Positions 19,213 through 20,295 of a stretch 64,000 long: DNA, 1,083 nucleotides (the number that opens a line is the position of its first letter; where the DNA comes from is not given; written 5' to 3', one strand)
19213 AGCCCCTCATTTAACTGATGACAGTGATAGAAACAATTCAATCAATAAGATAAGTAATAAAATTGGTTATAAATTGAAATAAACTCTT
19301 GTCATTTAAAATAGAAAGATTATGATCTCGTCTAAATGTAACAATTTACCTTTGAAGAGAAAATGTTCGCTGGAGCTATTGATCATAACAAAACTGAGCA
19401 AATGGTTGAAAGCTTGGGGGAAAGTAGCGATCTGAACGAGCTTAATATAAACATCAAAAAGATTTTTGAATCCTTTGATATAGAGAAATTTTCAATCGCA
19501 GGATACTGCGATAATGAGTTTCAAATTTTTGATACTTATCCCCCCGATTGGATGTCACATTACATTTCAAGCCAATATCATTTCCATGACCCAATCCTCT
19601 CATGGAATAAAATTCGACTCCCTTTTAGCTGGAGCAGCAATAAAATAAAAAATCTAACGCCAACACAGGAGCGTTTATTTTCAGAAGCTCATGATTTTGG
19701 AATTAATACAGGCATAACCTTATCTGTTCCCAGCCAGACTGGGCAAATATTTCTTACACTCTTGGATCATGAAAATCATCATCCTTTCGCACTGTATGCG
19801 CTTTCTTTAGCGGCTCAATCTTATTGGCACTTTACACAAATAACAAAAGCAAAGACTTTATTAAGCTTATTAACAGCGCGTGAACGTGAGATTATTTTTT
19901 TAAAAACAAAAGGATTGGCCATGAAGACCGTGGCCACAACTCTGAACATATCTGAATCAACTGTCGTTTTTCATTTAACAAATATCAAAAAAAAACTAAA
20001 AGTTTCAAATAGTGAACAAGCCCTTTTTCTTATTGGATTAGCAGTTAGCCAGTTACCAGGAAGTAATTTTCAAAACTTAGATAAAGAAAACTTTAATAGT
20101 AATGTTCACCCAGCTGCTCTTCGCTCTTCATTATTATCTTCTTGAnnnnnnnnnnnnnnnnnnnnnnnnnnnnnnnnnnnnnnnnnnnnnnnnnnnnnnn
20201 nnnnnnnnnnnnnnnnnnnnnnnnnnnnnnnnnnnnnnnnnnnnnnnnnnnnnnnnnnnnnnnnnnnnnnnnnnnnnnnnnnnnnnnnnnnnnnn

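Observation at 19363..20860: Complete LuxR/LuxI quorum-sensing pair with 40-nt convergent 3' overlap, next to the effector-like array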

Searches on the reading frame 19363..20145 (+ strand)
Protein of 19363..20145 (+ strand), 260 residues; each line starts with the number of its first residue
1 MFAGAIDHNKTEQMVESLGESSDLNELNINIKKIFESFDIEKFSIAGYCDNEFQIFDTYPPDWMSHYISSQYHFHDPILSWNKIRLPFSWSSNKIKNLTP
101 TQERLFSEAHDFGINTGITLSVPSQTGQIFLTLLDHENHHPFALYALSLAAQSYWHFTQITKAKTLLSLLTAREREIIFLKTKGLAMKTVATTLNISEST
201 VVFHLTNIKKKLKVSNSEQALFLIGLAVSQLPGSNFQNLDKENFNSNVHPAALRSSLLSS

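Call 3: search_protein_families(library=pfam, proteins=[window:19363-20145:+], max_evalue=0.01)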
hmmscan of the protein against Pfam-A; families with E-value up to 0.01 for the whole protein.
window:19363-20145:+ (260 aa): 5 families
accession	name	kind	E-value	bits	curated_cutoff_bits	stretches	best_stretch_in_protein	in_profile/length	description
PF03472.21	Autoind_bind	-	7.1e-19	68.2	23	1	32-137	10-123/149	Autoinducer binding domain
PF00196.25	GerE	-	4.7e-14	52.2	23.5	1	169-221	2-54/57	Bacterial regulatory proteins, luxR family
PF08281.18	Sigma70_r4_2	-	7.8e-06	25.9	25.7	1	165-212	6-54/54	Sigma-70, region 4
PF21476.4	PF0610-like_N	-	0.0028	18.3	33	1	171-213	1-43/50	PF0610-like, N-terminal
PF04967.18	HTH_10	-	0.0033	17.6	23.1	0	186-212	25-51/53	HTH DNA binding domain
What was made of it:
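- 19363..20145 (+): luxR homolog, 260 aa: N-terminal autoinducer-binding domain, C-terminal GerE/LuxR helix-turn-helix, then a tail of about 39 aa. Pfam PF03472 7e-19 and PF00196 5e-14 (call 3).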

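Call 4: search_protein_families(library=ncbifam, proteins=[window:19363-20145:+], max_evalue=0.01)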
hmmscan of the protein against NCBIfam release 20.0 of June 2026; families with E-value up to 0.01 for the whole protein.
window:19363-20145:+ (260 aa): 27 families (the best 25 are shown)
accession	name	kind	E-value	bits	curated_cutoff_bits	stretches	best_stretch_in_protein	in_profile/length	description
NF007561.1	PRK10188.1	equivalog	5.2e-14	52.2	350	1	54-219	58-229/240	quorum-sensing transcriptional regulator SdiA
NF010444.1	PRK13870.1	equivalog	6.8e-11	42.1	250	1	57-216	51-220/234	autoinducer-binding transcriptional regulator TraR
NF047785.1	respo_reg_MadR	equivalog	2.6e-10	40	300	1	164-222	143-201/209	MadR family response regulator transcription factor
NF052445.1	RespRegMctR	equivalog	6.5e-09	35.5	300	1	167-217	142-192/205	two-component system response regulator MctR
TIGR03541.1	reg_near_HchA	equivalog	1.7e-08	34.3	215.6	1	85-221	85-223/232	PA1136 family autoinducer-binding transcriptional regulator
TIGR03020.2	EpsA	equivalog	3e-08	33.6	170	1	144-221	164-242/247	XrtB/PEP-CTERM-associated transcriptional regulator EpsA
NF007708.0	PRK10403.1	equivalog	5.3e-08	32.6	343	1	160-217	144-201/215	nitrate/nitrite response regulator protein NarP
NF007935.0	PRK10651.1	equivalog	7.2e-08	31.9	250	1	165-216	151-202/216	two-component system response regulator NarL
NF007505.1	PRK10100.1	equivalog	1.2e-07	31.6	250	1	162-222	137-197/204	biofilm master transcriptional regulator CsgD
NF011896.0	PRK15369.1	equivalog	2e-07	30.8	242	1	150-217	132-197/211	two component system response regulator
TIGR02937.1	sigma70-ECF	superfamily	1.6e-06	27.8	42.9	1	163-214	111-163/165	sigma-70 family RNA polymerase sigma factor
NF005385.0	PRK06930.1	subfamily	2.2e-06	27.5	136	1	164-216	109-162/170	positive control sigma-like factor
NF041830.1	RR_TF_ErdR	exception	4e-06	26.7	390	1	162-224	143-205/213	response regulator transcription factor ErdR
NF007685.0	PRK10360.1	equivalog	5.1e-06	26.4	258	1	169-217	137-185/196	response regulator transcription factor UhpA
NF052366.1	photon_PedR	equivalog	6.1e-06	26.3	120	1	170-216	3-49/74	photosynthetic electron transport-dependent transcriptional regulator PedR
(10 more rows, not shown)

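Call 8: find_homologous_proteins(query=window:19363-20145:+)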
Query window:19363-20145:+ (260 aa): 9 proteins with E <= 0.001 among 2172 candidates.
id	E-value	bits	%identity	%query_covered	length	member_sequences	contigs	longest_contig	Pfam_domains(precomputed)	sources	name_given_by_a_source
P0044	3.2e-135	467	100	81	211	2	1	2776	PF00196.26,PF03472.22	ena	-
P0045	7.3e-132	456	80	100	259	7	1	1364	PF00196.26,PF08281.19,PF03472.22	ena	-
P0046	1.2e-110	387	69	99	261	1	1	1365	PF00196.26,PF08281.19,PF03472.22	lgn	-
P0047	1.4e-68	249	53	87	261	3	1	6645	PF00196.26,PF08281.19,PF03472.22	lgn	-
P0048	1.0e-67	246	52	87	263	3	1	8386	PF00196.26,PF08281.19,PF03472.22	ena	-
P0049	1.4e-54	203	44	93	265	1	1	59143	PF00196.26,PF03472.22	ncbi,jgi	jgi:LuxR family transcriptional activator of conjugal transfer of Ti plasmids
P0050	6.5e-49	184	56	58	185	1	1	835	PF03472.22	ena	-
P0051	9.6e-48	181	55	57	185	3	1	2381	PF03472.22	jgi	jgi:hypothetical protein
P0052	4.3e-12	64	32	65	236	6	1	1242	PF00196.26,PF04545.23,PF08281.19,PF03472.22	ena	-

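Call 23: find_encoding_contigs(protein=P0048, flank=6000, max_places=3)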
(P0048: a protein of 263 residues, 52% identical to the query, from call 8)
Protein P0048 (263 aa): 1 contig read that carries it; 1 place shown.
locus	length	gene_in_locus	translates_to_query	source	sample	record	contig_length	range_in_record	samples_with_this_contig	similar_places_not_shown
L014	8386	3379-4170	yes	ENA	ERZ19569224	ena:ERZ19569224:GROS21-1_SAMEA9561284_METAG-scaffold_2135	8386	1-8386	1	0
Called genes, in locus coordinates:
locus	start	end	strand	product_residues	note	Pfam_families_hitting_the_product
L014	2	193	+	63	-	?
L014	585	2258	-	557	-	PF00999:Na_H_Exchanger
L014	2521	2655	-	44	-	-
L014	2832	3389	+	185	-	PF03472:Autoind_bind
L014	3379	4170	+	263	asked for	PF03472:Autoind_bind, PF00196:GerE, PF08281:Sigma70_r4_2 (weak)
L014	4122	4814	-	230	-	PF00765:Autoind_synth, PF13444:Acetyltransf_5 (weak)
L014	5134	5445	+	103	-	PF02694:UPF0060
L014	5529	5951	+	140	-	PF21157:DksA_N (weak), PF01258:zf-dskA_traR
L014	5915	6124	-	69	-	PF00196:GerE, PF08281:Sigma70_r4_2 (weak)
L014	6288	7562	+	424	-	PF00083:Sugar_tr, PF07690:MFS_1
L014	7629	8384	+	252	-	?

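Call 27: search_solved_structures(query=window:19363-20145:+, max_evalue=0.001, show_alignments=2)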
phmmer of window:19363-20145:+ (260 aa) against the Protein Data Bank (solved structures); distinct sequences matched with E-value up to 0.001: 32.
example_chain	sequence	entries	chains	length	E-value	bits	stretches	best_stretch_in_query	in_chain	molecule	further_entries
3qp5_A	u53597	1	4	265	9.4e-17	64.4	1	57-232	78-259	CviR transcriptional regulator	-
3qp6_A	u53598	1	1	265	3e-15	59.5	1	57-232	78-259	CviR transcriptional regulator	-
7r3g_B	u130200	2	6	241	3e-12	49.6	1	54-221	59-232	Regulatory protein RhlR | PROSS optimized variant of RhlR with 75 mutations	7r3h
7r3i_A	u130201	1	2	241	1.5e-10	44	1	55-219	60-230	PROSS optimized variant of RhlR with 61 mutations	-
7r3j_C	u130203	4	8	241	3e-10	43.1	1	53-219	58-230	Regulatory protein RhlR | RhlR protein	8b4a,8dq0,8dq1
2q0o_A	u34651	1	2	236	1.2e-09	41.1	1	13-219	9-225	Probable transcriptional activator protein traR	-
7r3e_A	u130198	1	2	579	2.5e-09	40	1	53-219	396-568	2-aminobenzoylacetyl-CoA thioesterase,Regulatory protein RhlR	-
6mwz_A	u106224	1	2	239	9.6e-09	38.1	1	51-221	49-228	Transcriptional regulator LasR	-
3szt_A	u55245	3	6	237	3.2e-08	36.4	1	51-221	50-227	Quorum-sensing control repressor | LuxR family transcriptional regulator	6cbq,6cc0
6mwh_A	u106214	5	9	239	3.6e-08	36.3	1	51-221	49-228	Transcriptional regulator LasR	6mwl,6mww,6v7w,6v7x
6mvn_A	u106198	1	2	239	6.8e-08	35.4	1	51-221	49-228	Transcriptional regulator LasR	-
5l07_A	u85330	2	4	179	8.2e-08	35.1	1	55-125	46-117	Quorum-sensing transcriptional activator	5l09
3qp1_A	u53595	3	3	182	8.9e-08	35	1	57-146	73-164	CviR transcriptional regulator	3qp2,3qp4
1je8_A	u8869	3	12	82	1.4e-06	31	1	160-220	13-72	Nitrate/Nitrite Response Regulator Protein NARL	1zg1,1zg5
4lfu_A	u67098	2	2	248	1.7e-06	30.8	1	55-220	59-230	Regulatory protein SdiA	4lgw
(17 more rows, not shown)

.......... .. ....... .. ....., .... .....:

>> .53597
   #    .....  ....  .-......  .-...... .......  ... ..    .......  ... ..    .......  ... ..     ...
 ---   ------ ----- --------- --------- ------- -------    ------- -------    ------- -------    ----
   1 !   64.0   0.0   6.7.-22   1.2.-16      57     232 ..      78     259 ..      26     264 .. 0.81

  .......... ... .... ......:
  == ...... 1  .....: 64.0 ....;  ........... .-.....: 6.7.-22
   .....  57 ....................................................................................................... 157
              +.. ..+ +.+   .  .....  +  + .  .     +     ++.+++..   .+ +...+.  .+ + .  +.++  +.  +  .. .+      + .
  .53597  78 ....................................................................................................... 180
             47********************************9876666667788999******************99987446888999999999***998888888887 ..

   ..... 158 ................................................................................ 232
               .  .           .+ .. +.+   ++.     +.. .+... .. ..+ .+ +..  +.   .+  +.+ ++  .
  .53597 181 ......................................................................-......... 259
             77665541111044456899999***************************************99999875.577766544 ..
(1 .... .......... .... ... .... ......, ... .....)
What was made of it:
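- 19363..20145 (+): Best solved relative by sequence is CviR, 9e-17 (call 27).
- On LuxR-type AHL receptor: Y59 matches the CviR ligand contact Y80 (call 27).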

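Call 63: predict_structure(alignment_id=A6)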
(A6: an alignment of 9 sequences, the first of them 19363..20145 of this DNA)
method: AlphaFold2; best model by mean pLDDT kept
length: 260 residues; sequences in the alignment: 9
mean_pLDDT: 75.7   pTM: 0.66
mean pLDDT of the five models: 75.7, 74.9, 73.7, 72.3, 71.0
residues with pLDDT >= 90: 39; 70-90: 156; 50-70: 32; < 50: 33
segments of 3 or more residues with pLDDT < 50: 1-4, 234-260
pLDDT, mean of each block of 10 residues (from residue 1): 55 76 86 88 80 82 88 79 57 76 86 84 73 76 81 84 83 89 89 95 93 85 77 41 31 34
secondary structure, 60 per line:
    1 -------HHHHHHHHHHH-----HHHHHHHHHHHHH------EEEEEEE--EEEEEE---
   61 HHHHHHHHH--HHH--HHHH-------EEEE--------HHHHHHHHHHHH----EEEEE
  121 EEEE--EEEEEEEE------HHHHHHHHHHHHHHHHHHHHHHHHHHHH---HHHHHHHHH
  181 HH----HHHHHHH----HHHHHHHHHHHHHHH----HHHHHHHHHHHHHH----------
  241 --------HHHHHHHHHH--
elements in order: H8-18 H24-36 E43-49 E52-57 H61-69 H77-80 E88-91 H100-111 E116-124 E127-134 H141-168 H172-182 H187-193 H198-212 H217-230 H249-258

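Call 66: fold_search(model_id=the predicted structure, library=pdb)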
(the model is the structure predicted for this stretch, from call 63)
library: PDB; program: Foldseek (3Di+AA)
matches with E <= 10: 1010; with E <= 0.001: 92
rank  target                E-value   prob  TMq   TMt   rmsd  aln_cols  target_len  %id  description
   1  2q0o_A                6.0e-12  1.00  0.49  0.53  12.3       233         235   22  Crystal structure of an anti-activation complex in bacterial quorum sensing (released 2007-09-25)
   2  3qp5_C                3.4e-11  1.00  0.45  0.48  10.5       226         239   26  Crystal structure of CviR bound to antagonist chlorolactone (CL) (released 2011-03-30)
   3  3qp5_B                6.6e-11  1.00  0.46  0.50  10.7       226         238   28  Crystal structure of CviR bound to antagonist chlorolactone (CL) (released 2011-03-30)
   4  4y15_B                1.4e-10  1.00  0.54  0.58   5.8       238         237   19  SdiA in complex with 3-oxo-C6-homoserine lactone (released 2015-04-08)
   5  6cbq_A                1.6e-10  1.00  0.50  0.55   6.8       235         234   22  Crystal structure of QscR bound to agonist S3 (released 2018-02-28)
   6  4y15_A                1.9e-10  1.00  0.59  0.63   5.2       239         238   18  SdiA in complex with 3-oxo-C6-homoserine lactone (released 2015-04-08)
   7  4lgw                  1.9e-10  1.00  0.57  0.61   5.4       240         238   19  Crystal structure of Escherichia coli SdiA in the space group P6522 (released 2014-03-19)
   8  3qp5_D                2.6e-10  1.00  0.47  0.51  10.5       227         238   26  Crystal structure of CviR bound to antagonist chlorolactone (CL) (released 2011-03-30)
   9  7r3h_C                2.7e-10  1.00  0.48  0.52   6.6       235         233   25  PROSS optimitzed variant of RhlR (75 mutations) in complex with native autoinducer C4-HSL (released 2022-12-14)
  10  4y13                  4.3e-10  1.00  0.55  0.58   5.5       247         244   18  SdiA in complex with octanoyl-rac-glycerol (released 2015-04-08)
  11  3qp6                  4.3e-10  1.00  0.49  0.49   8.3       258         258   23  Crystal structure of CviR (Chromobacterium violaceum 12472) bound to C6-HSL (released 2011-03-30)
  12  7r3g_A                4.8e-10  1.00  0.48  0.52   7.2       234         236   24  PROSS optimitzed variant of RhlR (75 mutations) in complex with the synthetic antagonist mBTL (released 2022-12-14)
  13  4y17_C                5.9e-10  1.00  0.55  0.58   5.5       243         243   19  SdiA in complex with 3-oxo-C8-homoserine lactone (released 2015-04-08)
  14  7r3i_A                5.9e-10  1.00  0.45  0.49   7.5       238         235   24  PROSS optimitzed variant of RhlR (61 mutations) in complex with the synthetic antagonist mBTL (released 2022-12-14)
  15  4lfu                  6.6e-10  1.00  0.54  0.58   5.4       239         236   18  Crystal structure of Escherichia coli SdiA in the space group C2 (released 2014-03-19)
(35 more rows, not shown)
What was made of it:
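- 19363..20145 (+): AlphaFold model pLDDT 75.7 (call 63); top Foldseek matches are TraR, CviR, SdiA, QscR and RhlR (call 66).
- On LuxR-type AHL receptor: The fold matches TraR, CviR, SdiA, QscR and RhlR (call 66).
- Closest known: R2-topology LuxR/LuxI circuits. Same: CviR is the best solved sequence match to this LuxR (9e-17, about 26% identity; calls 27, 66).
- Fold: calls 63, 66.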
